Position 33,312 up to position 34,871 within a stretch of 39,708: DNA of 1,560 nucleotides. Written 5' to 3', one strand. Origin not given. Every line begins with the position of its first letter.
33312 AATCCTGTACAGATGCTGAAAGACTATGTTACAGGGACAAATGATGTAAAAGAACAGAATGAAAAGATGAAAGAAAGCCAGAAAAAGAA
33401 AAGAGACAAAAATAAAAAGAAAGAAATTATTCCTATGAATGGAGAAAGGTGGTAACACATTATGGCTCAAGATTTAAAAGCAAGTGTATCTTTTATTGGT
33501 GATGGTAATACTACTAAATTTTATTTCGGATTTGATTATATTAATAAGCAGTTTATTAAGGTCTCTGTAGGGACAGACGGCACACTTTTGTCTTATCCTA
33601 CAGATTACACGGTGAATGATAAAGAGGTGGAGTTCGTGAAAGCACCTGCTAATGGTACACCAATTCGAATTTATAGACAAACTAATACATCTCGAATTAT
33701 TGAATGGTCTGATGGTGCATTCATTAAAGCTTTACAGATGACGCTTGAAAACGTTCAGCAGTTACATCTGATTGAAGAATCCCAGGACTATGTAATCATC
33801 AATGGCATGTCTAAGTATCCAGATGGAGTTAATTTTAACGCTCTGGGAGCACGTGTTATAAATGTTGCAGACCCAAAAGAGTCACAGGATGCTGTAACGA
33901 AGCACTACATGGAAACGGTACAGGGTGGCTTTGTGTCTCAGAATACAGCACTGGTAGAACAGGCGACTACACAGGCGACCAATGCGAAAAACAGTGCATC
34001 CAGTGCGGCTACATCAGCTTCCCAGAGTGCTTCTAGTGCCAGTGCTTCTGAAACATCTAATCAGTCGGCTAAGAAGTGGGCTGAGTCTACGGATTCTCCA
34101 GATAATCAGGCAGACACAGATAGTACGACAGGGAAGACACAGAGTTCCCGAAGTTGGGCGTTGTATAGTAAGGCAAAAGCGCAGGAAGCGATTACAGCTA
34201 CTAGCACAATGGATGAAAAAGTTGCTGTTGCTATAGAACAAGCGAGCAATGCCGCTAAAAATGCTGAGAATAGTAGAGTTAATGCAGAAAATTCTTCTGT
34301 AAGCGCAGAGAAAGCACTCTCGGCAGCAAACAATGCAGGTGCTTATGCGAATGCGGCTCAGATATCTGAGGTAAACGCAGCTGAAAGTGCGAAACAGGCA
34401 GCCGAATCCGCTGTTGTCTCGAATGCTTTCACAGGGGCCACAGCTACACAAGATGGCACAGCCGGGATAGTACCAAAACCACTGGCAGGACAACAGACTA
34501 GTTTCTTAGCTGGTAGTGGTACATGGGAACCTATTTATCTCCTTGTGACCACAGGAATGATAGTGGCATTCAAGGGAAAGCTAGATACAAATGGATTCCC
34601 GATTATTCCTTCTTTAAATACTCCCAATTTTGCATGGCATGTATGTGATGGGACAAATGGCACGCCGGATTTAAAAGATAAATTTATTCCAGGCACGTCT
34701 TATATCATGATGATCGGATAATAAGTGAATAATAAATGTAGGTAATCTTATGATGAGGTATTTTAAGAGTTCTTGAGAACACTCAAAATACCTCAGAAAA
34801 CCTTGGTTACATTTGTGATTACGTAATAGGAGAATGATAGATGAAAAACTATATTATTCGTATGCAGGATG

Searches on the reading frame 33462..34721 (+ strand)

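Call 69: search_protein_families(library=phrogs, proteins=[window:33462-34721:+], max_evalue=0.00001)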
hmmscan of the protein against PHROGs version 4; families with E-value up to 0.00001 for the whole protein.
window:33462-34721:+ (419 aa): 15 families
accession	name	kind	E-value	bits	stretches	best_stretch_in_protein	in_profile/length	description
phrog_9502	-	tail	2.6e-26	93.5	1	1-337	1-327/647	tail fiber protein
phrog_2710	-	tail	2.5e-24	86.7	1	11-182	15-182/781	tail fiber protein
phrog_6256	-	tail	4.4e-17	63.3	1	1-314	1-280/686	tail fiber protein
phrog_4242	-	tail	5.7e-17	63.2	1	1-317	1-337/628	tail fiber protein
phrog_26630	-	tail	1.5e-14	54.5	1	9-319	6-294/506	tail fiber protein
phrog_13481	-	tail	2.3e-13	50.9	1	10-326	24-318/596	tail fiber protein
phrog_13980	-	tail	2.8e-13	50.5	1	1-284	1-313/756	tail fiber protein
phrog_6518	-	tail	1.7e-11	43.9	1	8-183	6-160/793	tail fiber protein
phrog_1640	-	tail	1.8e-10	41.6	1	9-78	10-88/765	tail protein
phrog_8460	-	tail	2.1e-10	40.5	1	16-229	13-219/780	tail fiber protein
phrog_27277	-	tail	1.1e-09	38.1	1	7-186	4-189/734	tail spike protein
phrog_30017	-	unknown function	1.1e-09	37.8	1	9-199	10-210/1025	-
phrog_28871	-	unknown function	1.8e-07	30.4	1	13-205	14-214/946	-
phrog_13173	-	tail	2e-07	30.9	1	1-334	3-312/674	tail fiber protein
phrog_4302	-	unknown function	1.9e-06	27.9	1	319-356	214-251/499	-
